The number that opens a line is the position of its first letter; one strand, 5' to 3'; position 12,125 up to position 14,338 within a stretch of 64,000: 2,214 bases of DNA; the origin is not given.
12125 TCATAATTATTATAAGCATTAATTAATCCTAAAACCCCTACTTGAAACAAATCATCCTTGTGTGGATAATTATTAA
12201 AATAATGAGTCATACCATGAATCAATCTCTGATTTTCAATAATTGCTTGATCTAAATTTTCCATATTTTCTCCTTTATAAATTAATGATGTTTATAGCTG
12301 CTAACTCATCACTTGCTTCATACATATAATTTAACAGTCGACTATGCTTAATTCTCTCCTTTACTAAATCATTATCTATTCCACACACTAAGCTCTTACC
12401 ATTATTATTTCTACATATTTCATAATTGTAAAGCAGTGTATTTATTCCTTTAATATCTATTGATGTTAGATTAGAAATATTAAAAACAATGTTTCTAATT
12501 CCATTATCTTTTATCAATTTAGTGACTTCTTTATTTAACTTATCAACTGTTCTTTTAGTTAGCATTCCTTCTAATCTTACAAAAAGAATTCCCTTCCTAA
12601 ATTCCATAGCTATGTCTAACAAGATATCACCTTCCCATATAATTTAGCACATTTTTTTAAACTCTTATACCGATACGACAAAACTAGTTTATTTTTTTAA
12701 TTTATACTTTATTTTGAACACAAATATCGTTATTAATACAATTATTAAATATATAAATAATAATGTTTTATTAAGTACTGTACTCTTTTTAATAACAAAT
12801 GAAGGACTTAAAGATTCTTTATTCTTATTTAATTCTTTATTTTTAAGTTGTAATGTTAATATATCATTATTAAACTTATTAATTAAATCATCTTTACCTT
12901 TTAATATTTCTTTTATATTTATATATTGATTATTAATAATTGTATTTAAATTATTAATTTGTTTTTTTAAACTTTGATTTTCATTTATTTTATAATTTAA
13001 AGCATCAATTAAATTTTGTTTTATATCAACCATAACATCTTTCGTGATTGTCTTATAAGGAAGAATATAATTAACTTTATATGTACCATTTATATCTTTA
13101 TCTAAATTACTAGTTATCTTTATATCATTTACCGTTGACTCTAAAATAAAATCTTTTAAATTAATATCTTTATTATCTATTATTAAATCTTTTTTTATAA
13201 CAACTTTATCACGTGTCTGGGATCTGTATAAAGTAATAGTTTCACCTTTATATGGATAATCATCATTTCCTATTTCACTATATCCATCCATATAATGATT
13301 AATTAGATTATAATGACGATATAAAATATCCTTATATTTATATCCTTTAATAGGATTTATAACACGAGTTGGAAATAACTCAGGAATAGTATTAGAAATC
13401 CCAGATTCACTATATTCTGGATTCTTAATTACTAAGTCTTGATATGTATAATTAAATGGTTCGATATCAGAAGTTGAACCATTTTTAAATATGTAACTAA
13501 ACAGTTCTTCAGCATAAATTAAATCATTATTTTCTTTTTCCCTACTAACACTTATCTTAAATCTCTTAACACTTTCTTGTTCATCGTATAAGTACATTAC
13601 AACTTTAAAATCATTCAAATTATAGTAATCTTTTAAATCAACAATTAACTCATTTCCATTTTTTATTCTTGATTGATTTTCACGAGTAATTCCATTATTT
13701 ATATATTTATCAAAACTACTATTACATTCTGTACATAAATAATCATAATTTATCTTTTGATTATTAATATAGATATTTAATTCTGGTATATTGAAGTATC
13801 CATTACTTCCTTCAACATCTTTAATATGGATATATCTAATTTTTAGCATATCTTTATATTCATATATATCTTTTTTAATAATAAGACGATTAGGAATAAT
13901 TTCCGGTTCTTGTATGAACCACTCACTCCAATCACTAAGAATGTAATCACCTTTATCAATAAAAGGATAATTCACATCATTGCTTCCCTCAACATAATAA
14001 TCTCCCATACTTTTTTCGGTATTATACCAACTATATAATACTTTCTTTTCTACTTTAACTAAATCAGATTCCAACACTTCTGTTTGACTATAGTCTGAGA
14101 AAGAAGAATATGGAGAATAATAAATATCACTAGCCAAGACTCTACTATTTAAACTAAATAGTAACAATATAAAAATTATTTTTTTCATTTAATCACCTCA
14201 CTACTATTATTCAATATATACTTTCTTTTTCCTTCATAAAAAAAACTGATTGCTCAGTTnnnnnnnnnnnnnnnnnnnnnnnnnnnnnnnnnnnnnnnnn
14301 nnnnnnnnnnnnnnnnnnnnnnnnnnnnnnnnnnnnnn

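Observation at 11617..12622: spoIIAA-sigF module lacking the anti-sigma kinase SpoIIAB, with an N-terminally short sigma factor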

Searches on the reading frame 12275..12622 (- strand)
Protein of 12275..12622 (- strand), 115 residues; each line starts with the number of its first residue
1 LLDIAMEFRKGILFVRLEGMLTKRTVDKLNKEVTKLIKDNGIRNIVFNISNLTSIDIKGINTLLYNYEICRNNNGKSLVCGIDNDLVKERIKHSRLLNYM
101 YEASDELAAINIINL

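Call 3: search_protein_families(library=ncbifam, proteins=[window:12275-12622:-], max_evalue=0.01)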
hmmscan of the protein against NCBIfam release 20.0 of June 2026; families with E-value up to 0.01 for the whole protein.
window:12275-12622:- (115 aa): 3 families
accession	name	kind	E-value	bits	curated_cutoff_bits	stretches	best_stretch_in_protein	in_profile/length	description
TIGR02886.1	spore_II_AA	equivalog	1.1e-13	51.1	114.75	1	5-108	2-104/106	anti-sigma F factor antagonist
TIGR00377.1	ant_ant_sig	superfamily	1.9e-13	50.2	53.45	1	2-100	3-100/108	anti-sigma factor antagonist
NF052652.1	YtvA_fam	equivalog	0.00017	21.2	250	1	8-95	141-228/243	YtvA family blue-light photoreceptor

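Call 4: search_protein_families(library=pfam, proteins=[window:12275-12622:-], max_evalue=0.01)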
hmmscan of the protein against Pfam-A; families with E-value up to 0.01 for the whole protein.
window:12275-12622:- (115 aa): 1 family
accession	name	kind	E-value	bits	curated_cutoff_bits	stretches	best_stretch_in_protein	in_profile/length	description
PF01740.26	STAS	-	4e-13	49.5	22.6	1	4-96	2-93/106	STAS domain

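Call 17: search_solved_structures(query=window:12275-12622:-, max_evalue=0.01, show_alignments=4)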
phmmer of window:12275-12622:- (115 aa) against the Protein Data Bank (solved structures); distinct sequences matched with E-value up to 0.01: 3.
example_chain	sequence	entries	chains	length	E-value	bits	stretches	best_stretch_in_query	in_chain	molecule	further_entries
1tid_B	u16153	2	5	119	1.1e-13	54.6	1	3-111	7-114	Anti-sigma F factor antagonist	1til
1th8_B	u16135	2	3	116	1.4e-13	54.2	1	3-111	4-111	Anti-sigma F factor antagonist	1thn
1auz_A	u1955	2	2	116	1.1e-10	44.9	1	2-109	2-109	SPOIIAA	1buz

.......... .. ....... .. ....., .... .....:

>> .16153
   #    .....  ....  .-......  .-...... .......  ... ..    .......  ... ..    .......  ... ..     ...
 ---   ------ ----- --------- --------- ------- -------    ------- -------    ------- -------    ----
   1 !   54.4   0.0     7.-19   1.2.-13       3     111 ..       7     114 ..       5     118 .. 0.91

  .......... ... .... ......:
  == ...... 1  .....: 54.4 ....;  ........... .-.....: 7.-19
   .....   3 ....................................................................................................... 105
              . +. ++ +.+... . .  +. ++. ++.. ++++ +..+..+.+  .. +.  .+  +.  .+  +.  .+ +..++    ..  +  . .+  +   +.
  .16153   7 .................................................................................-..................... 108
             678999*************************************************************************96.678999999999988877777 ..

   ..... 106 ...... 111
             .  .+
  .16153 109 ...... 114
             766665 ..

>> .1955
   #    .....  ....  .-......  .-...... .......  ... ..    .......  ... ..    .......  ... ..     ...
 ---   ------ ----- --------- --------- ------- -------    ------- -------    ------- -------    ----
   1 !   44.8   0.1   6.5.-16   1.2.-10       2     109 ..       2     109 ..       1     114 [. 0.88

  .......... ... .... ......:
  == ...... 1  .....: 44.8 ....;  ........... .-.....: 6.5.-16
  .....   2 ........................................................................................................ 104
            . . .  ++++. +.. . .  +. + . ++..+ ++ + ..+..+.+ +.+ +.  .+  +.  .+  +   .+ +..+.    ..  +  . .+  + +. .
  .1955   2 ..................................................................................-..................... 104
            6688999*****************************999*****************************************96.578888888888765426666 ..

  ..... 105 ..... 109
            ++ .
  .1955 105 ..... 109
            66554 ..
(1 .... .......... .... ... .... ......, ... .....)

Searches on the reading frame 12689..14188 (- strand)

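Call 3: search_protein_families(library=ncbifam, proteins=[window:12689-14188:-], max_evalue=0.01)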
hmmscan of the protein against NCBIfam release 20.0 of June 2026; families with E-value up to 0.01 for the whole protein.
window:12689-14188:- (499 aa): 0 families

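Call 4: search_protein_families(library=pfam, proteins=[window:12689-14188:-], max_evalue=0.01)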
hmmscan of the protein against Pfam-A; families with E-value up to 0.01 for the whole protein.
window:12689-14188:- (499 aa): 1 family
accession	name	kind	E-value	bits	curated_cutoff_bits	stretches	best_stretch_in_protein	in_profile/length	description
PF22633.2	F5_F8_type_C_2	-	0.0077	17.3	27.8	0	177-227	18-68/91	NedA-like, galactose-binding domain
